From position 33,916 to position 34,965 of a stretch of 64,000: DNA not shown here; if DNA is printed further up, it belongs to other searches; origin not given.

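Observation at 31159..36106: Four secreted NTF2-like paralogues packed directly upstream of a quinohemoprotein PQQ dehydrogenase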

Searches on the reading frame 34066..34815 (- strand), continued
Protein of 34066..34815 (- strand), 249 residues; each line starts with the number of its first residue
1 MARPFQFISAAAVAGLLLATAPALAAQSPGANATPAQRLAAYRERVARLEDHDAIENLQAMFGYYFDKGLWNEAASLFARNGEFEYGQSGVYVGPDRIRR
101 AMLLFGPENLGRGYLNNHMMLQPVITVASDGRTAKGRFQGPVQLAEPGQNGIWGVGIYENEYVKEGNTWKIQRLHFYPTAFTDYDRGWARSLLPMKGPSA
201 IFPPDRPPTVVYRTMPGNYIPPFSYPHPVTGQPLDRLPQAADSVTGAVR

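Call 21: find_related_loci(query=A2, collection=genome_contigs, flank=10000)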
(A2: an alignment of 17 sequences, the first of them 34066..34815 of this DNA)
Query A2 (249 aa) in genome_contigs; peptide patterns used: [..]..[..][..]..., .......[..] (x = any residue, [..] = any of these).
185 stretches matched a pattern; 75 encode a relative of the query (tblastn E <= 1e-3); 74 distinct loci.
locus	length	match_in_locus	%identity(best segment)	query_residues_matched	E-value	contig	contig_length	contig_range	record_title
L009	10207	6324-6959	92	38-249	2e-133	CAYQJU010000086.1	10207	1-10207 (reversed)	MAG TPA_asm: uncultured Steroidobacteraceae bacterium isolate SRP220891_co3_348 genome assembly, contig: NODE_10658_leng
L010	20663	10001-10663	88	29-249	7e-133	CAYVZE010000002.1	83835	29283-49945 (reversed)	MAG TPA_asm: uncultured Steroidobacteraceae bacterium isolate SRP268622_co1_305 genome assembly, contig: NODE_422_length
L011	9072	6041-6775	80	1-249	1e-132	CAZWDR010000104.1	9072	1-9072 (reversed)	MAG TPA_asm: uncultured Steroidobacteraceae bacterium isolate SRP220891_co3_213 genome assembly, contig: NODE_12915_leng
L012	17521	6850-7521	84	17-246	3e-130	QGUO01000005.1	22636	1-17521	MAG: Proteobacteria bacterium isolate ZC4RG39 NODE_1260_length_22636_cov_5.095473, whole genome shotgun sequence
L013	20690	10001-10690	83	19-249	8e-130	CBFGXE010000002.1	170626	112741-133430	MAG TPA_asm: uncultured bacterium isolate SRR17295758_binner12_Refined_194 genome assembly, contig: ERZ23579493.36, whol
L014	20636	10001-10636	86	38-249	6e-127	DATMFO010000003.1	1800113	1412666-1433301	MAG TPA_asm: Steroidobacteraceae bacterium isolate SMAG_U13465 k141_168639, whole genome shotgun sequence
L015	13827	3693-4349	82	31-249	2e-123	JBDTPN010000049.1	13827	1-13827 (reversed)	MAG: Pseudomonadota bacterium isolate cluster3_bin.2 NODE_18056_length_13827_cov_10.808234, whole genome shotgun sequenc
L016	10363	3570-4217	83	34-249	2e-123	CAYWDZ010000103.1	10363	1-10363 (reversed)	MAG TPA_asm: uncultured Steroidobacteraceae bacterium isolate SRP173033_co1_446 genome assembly, contig: NODE_14965_leng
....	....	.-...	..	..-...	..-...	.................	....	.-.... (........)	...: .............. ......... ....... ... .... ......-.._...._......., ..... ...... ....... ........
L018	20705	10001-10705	76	8-246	7e-123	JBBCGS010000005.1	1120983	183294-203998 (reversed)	MAG: Gammaproteobacteria bacterium isolate CoA_metab_bin.120 s11046.ctg011068l, whole genome shotgun sequence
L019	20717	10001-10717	74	5-246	2e-122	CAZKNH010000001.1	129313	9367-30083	MAG TPA_asm: uncultured Gammaproteobacteria bacterium isolate SRP268622_co1_209 genome assembly, contig: NODE_158_length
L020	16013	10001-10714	75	13-249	9e-121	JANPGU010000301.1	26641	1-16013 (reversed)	MAG: Gammaproteobacteria bacterium isolate VAR_69_metabat_275 VAR_69_k141_1601134, whole genome shotgun sequence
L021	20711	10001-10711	73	7-249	4e-120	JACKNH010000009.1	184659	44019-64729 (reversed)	MAG: Gammaproteobacteria bacterium isolate HK-STAS-PROT-139 HK-STAS-PROT-139_9, whole genome shotgun sequence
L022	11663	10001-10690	78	17-246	4e-118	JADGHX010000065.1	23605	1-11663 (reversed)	MAG: Steroidobacteraceae bacterium isolate HOG51 NODE_1107_length_23605_cov_12.545095, whole genome shotgun sequence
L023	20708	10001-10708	76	14-246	6e-118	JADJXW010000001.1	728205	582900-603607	MAG: Proteobacteria bacterium isolate Lyne_18-Q3-R50-59_BAT3C.242 tig00003830-10-7287210, whole genome shotgun sequence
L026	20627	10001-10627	80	38-246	1e-115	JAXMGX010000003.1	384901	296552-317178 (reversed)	MAG: Steroidobacteraceae bacterium isolate STL-PRO124 C1.215.fa-3, whole genome shotgun sequence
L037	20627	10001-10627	72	38-246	4e-104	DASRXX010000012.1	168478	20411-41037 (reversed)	MAG TPA_asm: Sphingobium sp. isolate SMAG_U12962 k141_156185, whole genome shotgun sequence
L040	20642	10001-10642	72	32-246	2e-103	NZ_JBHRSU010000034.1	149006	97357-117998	Altererythrobacter lauratis strain KCTC 52606 soapdenovo_K_127_34, whole genome shotgun sequence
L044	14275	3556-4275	67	6-246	1e-101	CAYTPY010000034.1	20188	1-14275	MAG TPA_asm: uncultured Erythrobacter sp. isolate SRP220891_co3_167 genome assembly, contig: NODE_3363_length_20188_cov_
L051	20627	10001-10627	69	38-246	5e-99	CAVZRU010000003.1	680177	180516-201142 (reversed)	MAG: uncultured Alphaproteobacteria bacterium isolate MFD00905.bin.3.577 genome assembly, contig: contig_21121, whole ge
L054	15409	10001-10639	68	34-246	3e-98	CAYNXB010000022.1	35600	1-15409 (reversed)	MAG TPA_asm: uncultured Sphingomonadaceae bacterium isolate SRP193066_co1_71 genome assembly, contig: NODE_1365_length_3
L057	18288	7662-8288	68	38-246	2e-97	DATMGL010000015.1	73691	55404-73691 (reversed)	MAG TPA_asm: Sphingobium sp. isolate SMAG_U13488 k141_79399, whole genome shotgun sequence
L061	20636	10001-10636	69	34-246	9e-97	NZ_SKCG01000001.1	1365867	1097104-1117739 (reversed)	Aurantiacibacter suaedae strain GH3-15 contig1, whole genome shotgun sequence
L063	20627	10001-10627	67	38-246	2e-95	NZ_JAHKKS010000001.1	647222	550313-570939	Sphingobium xanthum strain NL9 Scaffold1, whole genome shotgun sequence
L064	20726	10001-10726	61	1-246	9e-96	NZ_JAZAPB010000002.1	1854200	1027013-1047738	Aurantiacibacter hainanensis strain H149 contig2, whole genome shotgun sequence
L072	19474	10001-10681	64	11-244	5e-89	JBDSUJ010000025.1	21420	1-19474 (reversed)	MAG: Croceibacterium sp. isolate cluster1_bin.579 k127_10018114, whole genome shotgun sequence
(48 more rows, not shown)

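Call 25: search_protein_families(library=pfam, proteins=[L054:8104-9225:+, L037:6332-7393:+, L051:7900-8874:+, L057:6757-7521:-, L061:439-2265:-, L072:17208-19472:+, L044:7820-8425:+, L061:4513-7392:-, L044:11030-12163:-, L026:7522-9162:+], max_evalue=0.001)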
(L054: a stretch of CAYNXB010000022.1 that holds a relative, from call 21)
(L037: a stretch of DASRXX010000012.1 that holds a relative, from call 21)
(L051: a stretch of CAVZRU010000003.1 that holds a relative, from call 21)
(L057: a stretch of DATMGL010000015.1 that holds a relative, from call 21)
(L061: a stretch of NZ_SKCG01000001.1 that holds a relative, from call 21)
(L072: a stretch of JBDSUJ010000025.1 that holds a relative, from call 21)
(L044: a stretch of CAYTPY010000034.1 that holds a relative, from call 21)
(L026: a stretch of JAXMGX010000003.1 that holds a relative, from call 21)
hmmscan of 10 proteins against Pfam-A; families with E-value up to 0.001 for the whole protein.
L054:8104-9225:+ (373 aa): 2 families
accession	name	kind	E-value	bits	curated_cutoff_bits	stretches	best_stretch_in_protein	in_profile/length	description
PF20067.5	SSL_N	-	3.5e-08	33.6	18.9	1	87-117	16-45/46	Strictosidine synthase-like, N-terminal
PF08450.18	SGL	-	0.00025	21.2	26.3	0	112-328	21-228/246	SMP-30/Gluconolactonase/LRE-like region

L037:6332-7393:+ (353 aa): 0 families

L051:7900-8874:+ (324 aa): 3 families
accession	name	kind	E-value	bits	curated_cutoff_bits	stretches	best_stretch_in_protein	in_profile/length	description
PF12833.13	HTH_18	-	1.8e-17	63.8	33.6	1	243-322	2-78/80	Helix-turn-helix domain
PF14525.12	AraC_binding_2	-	5.6e-16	59.2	27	1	34-204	1-167/173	AraC-binding-like domain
PF00165.29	HTH_AraC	-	1.3e-08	35.2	26.6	1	288-322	8-41/42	Bacterial regulatory helix-turn-helix proteins, AraC family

L057:6757-7521:- (254 aa): 0 families

L061:439-2265:- (608 aa): 0 families

L072:17208-19472:+ (755 aa): 2 families
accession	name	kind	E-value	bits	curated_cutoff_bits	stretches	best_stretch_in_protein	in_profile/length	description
PF02738.23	MoCoBD_1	-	8.1e-36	123.8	27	1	346-562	13-235/244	Molybdopterin cofactor-binding domain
PF20256.3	MoCoBD_2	-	8.4e-28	98.1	27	2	56-202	32-176/283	Molybdopterin cofactor-binding domain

L044:7820-8425:+ (201 aa): 3 families
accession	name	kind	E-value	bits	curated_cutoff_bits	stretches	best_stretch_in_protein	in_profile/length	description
PF01799.25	Fer2_2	-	5.3e-27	94.2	30.3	1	118-190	1-74/75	[2Fe-2S] binding domain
PF00111.32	Fer2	-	2.8e-09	37.2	21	1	50-98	1-49/77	2Fe-2S iron-sulfur cluster binding domain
PF13085.11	Fer2_3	-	6.8e-07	29.7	27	1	81-131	49-98/107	2Fe-2S iron-sulfur cluster binding domain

L061:4513-7392:- (959 aa): 2 families
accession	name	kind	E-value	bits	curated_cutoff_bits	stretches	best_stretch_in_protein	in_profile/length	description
PF00593.30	TonB_dep_Rec_b-barrel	-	8.3e-37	128.5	27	1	467-926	20-436/436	TonB dependent receptor-like, beta-barrel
PF07715.20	Plug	-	1.1e-16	61.7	23.9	1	179-289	2-107/107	TonB-dependent Receptor Plug Domain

L044:11030-12163:- (377 aa): 0 families

L026:7522-9162:+ (546 aa): 7 families
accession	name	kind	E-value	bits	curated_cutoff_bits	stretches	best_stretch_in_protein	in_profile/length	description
PF12796.13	Ank_2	-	8.5e-55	183.7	27.3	3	122-214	1-89/90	Ankyrin repeats (3 copies)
PF00023.36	Ank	-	4.5e-52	171.5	21.1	5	237-266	2-31/33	Ankyrin repeat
PF13606.12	Ank_3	-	3.8e-37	122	22.3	3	185-212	2-29/30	Ankyrin repeat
PF13637.12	Ank_4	-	4.6e-37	125.6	22.7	3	242-290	2-50/50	Ankyrin repeats (many copies)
PF13857.12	Ank_5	-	6.1e-34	116.1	27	2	256-310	1-56/56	Ankyrin repeats (many copies)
PF24521.3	Ank_KRIT1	-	3.2e-10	40.4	80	0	239-311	48-126/149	KRIT1 ankyrin-repeats domain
PF23745.1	ANK_LRRK2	-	0.00024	21.4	27.5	0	122-207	35-115/130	LRRK2 ANK repeat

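Call 38: find_encoding_contigs(protein=P0008, flank=8000, max_places=2)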
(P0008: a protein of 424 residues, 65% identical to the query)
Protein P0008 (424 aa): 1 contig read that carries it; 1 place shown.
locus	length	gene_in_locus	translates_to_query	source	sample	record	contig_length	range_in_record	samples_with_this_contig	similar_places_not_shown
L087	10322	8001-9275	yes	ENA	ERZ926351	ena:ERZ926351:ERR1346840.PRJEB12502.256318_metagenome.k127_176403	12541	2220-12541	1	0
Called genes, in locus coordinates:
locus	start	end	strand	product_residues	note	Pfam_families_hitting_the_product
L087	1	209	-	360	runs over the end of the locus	PF02154:FliM, PF01052:FliMN_C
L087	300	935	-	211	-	PF03748:FliL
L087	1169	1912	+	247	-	PF00460:Flg_bb_rod, PF22692:LlgE_F_G_D1, PF06429:Flg_bbr_C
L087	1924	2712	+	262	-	PF00460:Flg_bb_rod, PF22692:LlgE_F_G_D1, PF06429:Flg_bbr_C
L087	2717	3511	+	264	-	PF08666:SAF, PF13144:ChapFlgA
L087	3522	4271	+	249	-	PF02107:FlgH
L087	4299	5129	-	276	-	PF00813:FliP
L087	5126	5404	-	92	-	PF04347:FliO (faint)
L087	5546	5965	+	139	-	-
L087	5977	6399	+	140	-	PF00460:Flg_bb_rod, PF06429:Flg_bbr_C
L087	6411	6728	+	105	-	PF02049:FliE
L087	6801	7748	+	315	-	-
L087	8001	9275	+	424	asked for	PF13577:SnoaL_4, PF12680:SnoaL_2 (faint), PF13577:SnoaL_4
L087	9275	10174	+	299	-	PF13577:SnoaL_4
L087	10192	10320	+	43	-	?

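Call 39: find_encoding_contigs(protein=P0086, flank=8000, max_places=3)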
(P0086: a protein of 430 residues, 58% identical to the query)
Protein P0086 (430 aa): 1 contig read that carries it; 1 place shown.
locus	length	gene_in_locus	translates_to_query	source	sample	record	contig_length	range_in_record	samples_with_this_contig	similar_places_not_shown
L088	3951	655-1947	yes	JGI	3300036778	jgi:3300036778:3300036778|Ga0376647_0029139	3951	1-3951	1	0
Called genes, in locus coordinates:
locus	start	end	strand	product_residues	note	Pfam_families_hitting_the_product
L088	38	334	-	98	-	-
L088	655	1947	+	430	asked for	PF13577:SnoaL_4, PF12680:SnoaL_2 (faint), PF13577:SnoaL_4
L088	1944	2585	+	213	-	PF13577:SnoaL_4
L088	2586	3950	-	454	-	?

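Call 54: predict_structure(alignment_id=A4)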
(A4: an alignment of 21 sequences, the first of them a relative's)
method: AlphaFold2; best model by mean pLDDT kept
length: 424 residues; sequences in the alignment: 21
mean_pLDDT: 42.0   pTM: 0.28
mean pLDDT of the five models: 42.0, 41.1, 41.1, 39.0, 36.0
residues with pLDDT >= 90: 0; 70-90: 24; 50-70: 89; < 50: 311
segments of 3 or more residues with pLDDT < 50: 17-91, 109-122, 146-187, 190-211, 225-301, 320-330, 357-424
pLDDT, mean of each block of 10 residues (from residue 1): 71 53 36 28 28 26 39 30 33 68 60 40 59 67 51 38 39 37 44 30 36 60 45 32 29 31 25 35 34 35 65 57 44 62 63 51 33 27 27 28 39 37 30
secondary structure, 60 per line:
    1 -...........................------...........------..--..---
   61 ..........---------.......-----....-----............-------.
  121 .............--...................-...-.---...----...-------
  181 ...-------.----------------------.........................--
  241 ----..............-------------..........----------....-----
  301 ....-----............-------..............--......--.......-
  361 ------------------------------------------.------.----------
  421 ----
elements in order: H2-28 H35-45 H61-70 H80-86 E92-95 E101-112 E120-133 E136-151 E181-183 H214-238 H245-258 H272-281 H292-295 E301-304 E310-321 E329-342 E345-350 E353-359

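Call 59: search_protein_families(library=pfam, proteins=[L063:6398-7417:+, L063:7414-9204:+, L064:3094-4905:-, L064:8242-9303:+, L005:13848-14813:+, L005:14813-15763:+, L001:3436-4878:+, L040:8149-9249:+, L064:14554-15048:+], max_evalue=0.05)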
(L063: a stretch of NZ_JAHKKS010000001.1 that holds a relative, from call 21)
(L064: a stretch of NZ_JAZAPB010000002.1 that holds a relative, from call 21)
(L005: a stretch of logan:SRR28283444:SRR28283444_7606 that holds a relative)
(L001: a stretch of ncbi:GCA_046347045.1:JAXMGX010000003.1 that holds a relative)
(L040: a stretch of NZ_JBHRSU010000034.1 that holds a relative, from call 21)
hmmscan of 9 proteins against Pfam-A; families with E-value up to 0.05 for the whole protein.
L063:6398-7417:+ (339 aa): 0 families

L063:7414-9204:+ (596 aa): 5 families
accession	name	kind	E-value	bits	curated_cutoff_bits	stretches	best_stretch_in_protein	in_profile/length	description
PF24684.1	Vgb_lyase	-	0.00015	21.1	50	1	407-544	4-134/290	Virginiamycin B lyase family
PF20067.5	SSL_N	-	0.0002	21.6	18.9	1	317-344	18-45/46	Strictosidine synthase-like, N-terminal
PF08450.18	SGL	-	0.00092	19.3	26.3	1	393-513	60-190/246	SMP-30/Gluconolactonase/LRE-like region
PF03088.22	Str_synth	-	0.0096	16.5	25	1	429-488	29-83/89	Strictosidine synthase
PF21959.2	DUF6923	-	0.026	14.8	27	0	466-506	93-131/234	Repeat of unknown function (DUF6923)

L064:3094-4905:- (603 aa): 0 families

L064:8242-9303:+ (353 aa): 5 families
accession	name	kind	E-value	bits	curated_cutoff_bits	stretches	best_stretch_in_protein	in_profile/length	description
PF20067.5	SSL_N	-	3.7e-07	30.4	18.9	1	71-98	18-45/46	Strictosidine synthase-like, N-terminal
PF24684.1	Vgb_lyase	-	2.7e-05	23.6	50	1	168-295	7-128/290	Virginiamycin B lyase family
PF08450.18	SGL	-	0.00019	21.6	26.3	1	154-300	63-220/246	SMP-30/Gluconolactonase/LRE-like region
PF06739.17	SBBP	-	0.0066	16.8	20.5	1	70-92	9-31/38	Beta-propeller repeat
PF01436.27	NHL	-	0.028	14.9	20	0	75-89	3-17/28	NHL repeat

L005:13848-14813:+ (321 aa): 0 families

L005:14813-15763:+ (316 aa): 0 families

L001:3436-4878:+ (480 aa): 0 families

L040:8149-9249:+ (366 aa): 3 families
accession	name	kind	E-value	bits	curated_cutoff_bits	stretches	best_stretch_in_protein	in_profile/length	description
PF24684.1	Vgb_lyase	-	4.6e-06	26.1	50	1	175-337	85-240/290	Virginiamycin B lyase family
PF20067.5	SSL_N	-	4.1e-05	23.8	18.9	1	87-114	18-45/46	Strictosidine synthase-like, N-terminal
PF08450.18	SGL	-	0.033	14.2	26.3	0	177-285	75-191/246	SMP-30/Gluconolactonase/LRE-like region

L064:14554-15048:+ (164 aa): 5 families
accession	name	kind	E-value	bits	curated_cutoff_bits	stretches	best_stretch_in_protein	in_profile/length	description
PF13577.12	SnoaL_4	-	1.5e-28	99.8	24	1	31-158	1-126/126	SnoaL-like domain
PF14534.12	DUF4440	-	1.3e-06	29.2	25.2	1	39-153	1-106/107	Domain of unknown function (DUF4440)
PF13474.12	SnoaL_3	-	4.5e-06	27.4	22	1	39-154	1-111/121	SnoaL-like domain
PF12680.13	SnoaL_2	-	0.00044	21.2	27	1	44-95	2-49/102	SnoaL-like domain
PF00866.24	Ring_hydroxyl_B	-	0.0041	17.6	27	0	132-159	108-135/144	Ring hydroxylating beta subunit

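Call 69: predict_structure(alignment_id=A5)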
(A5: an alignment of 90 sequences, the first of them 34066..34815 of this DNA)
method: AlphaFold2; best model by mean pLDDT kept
length: 249 residues; sequences in the alignment: 90
mean_pLDDT: 77.0   pTM: 0.72
mean pLDDT of the five models: 77.0, 74.7, 74.3, 71.6, 71.4
residues with pLDDT >= 90: 80; 70-90: 81; 50-70: 72; < 50: 16
segments of 3 or more residues with pLDDT < 50: 216-224, 241-244
pLDDT, mean of each block of 10 residues (from residue 1): 58 60 54 85 89 93 91 98 90 97 88 73 84 89 80 82 97 87 64 54 88 52 58 60 50
secondary structure, 60 per line:
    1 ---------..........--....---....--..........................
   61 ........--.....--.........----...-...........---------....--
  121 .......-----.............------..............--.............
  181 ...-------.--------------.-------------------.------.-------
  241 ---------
elements in order: H10-19 H22-25 H29-32 H35-68 H71-75 E78-86 E91-93 H95-105 E115-118 E121-127 E133-145 E152-165 E168-183

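Call 77: fold_search(model_id=the predicted structure, library=pdb)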
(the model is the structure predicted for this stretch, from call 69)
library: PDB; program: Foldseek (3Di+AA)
matches with E <= 10: 1239; with E <= 0.001: 487
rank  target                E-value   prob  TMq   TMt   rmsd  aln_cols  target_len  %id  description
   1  8abt_B                1.1e-18  1.00  0.70  0.73   3.5       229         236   37  Crystal structure of NaLdpA in complex with the product analog Resveratrol (released 2023-02-01)
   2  8abu_B                1.2e-18  1.00  0.68  0.70   3.5       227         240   38  Crystal structure of NaLdpA mutant H97Q in complex with erythro-DGPD (released 2023-02-01)
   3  8abt_A                3.5e-18  1.00  0.69  0.73   3.2       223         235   38  Crystal structure of NaLdpA in complex with the product analog Resveratrol (released 2023-02-01)
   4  8abu_A                3.5e-18  1.00  0.67  0.71   3.8       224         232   37  Crystal structure of NaLdpA mutant H97Q in complex with erythro-DGPD (released 2023-02-01)
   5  8abu_C                3.9e-18  1.00  0.69  0.73   3.2       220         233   36  Crystal structure of NaLdpA mutant H97Q in complex with erythro-DGPD (released 2023-02-01)
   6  8abv                  3.9e-18  1.00  0.67  0.68   3.4       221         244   38  Crystal structure of SpLdpA in complex with erythro-DGPD (released 2023-02-01)
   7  8abw                  1.4e-17  1.00  0.67  0.69   3.3       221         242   37  Crystal structure of SpLdpA in complex with threo-DGPD (released 2023-02-01)
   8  4leh_A                4.3e-11  1.00  0.55  0.80   6.3       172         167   21  Crystal structure of a bile-acid 7-alpha dehydratase (CLOSCI_03134) from Clostridium scindens ATCC 35704 at 2.90 A res (released 2013-08-21)
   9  4n3v_A                2.5e-10  1.00  0.53  0.77   3.0       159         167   26  Crystal structure of a bile-acid 7-alpha dehydratase (CLOHIR_00079) from Clostridium hiranonis DSM 13275 at 1.89 A res (released 2013-12-04)
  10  4l8o                  4.8e-10  1.00  0.53  0.79   5.1       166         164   21  Crystal structure of a bile-acid 7-alpha dehydratase (CLOHYLEM_06634) from Clostridium hylemonae DSM 15053 at 2.20 A res (released 2013-08-21)
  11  4l8p                  9.7e-10  1.00  0.53  0.76   2.9       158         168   23  Crystal structure of a bile-acid 7-alpha dehydratase (CLOHIR_00079) from Clostridium hiranonis DSM 13275 at 1.60 A resol (released 2013-08-21)
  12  3ef8_A                2.6e-09  1.00  0.50  0.81   3.5       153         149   22  Crystal structure of Putative Scytalone Dehydratase (YP_496742.1) from NOVOSPHINGOBIUM AROMATICIVORANS DSM 12444 at 1. (released 2008-09-30)
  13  2chc_A                1.3e-08  1.00  0.44  0.64   2.6       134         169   20  Structure of Rv3472(D26N), a function unknown protein from Mycobacterium tuberculosis (released 2007-05-01)
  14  2rfr                  3.1e-08  1.00  0.46  0.72   3.3       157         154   20  Crystal structure of an ntf2-like protein with a cystatin-like fold (saro_3722) from novosphingobium aromaticivorans dsm (released 2007-10-16)
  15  2chc_B                4.5e-08  1.00  0.46  0.68   5.4       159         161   17  Structure of Rv3472(D26N), a function unknown protein from Mycobacterium tuberculosis (released 2007-05-01)
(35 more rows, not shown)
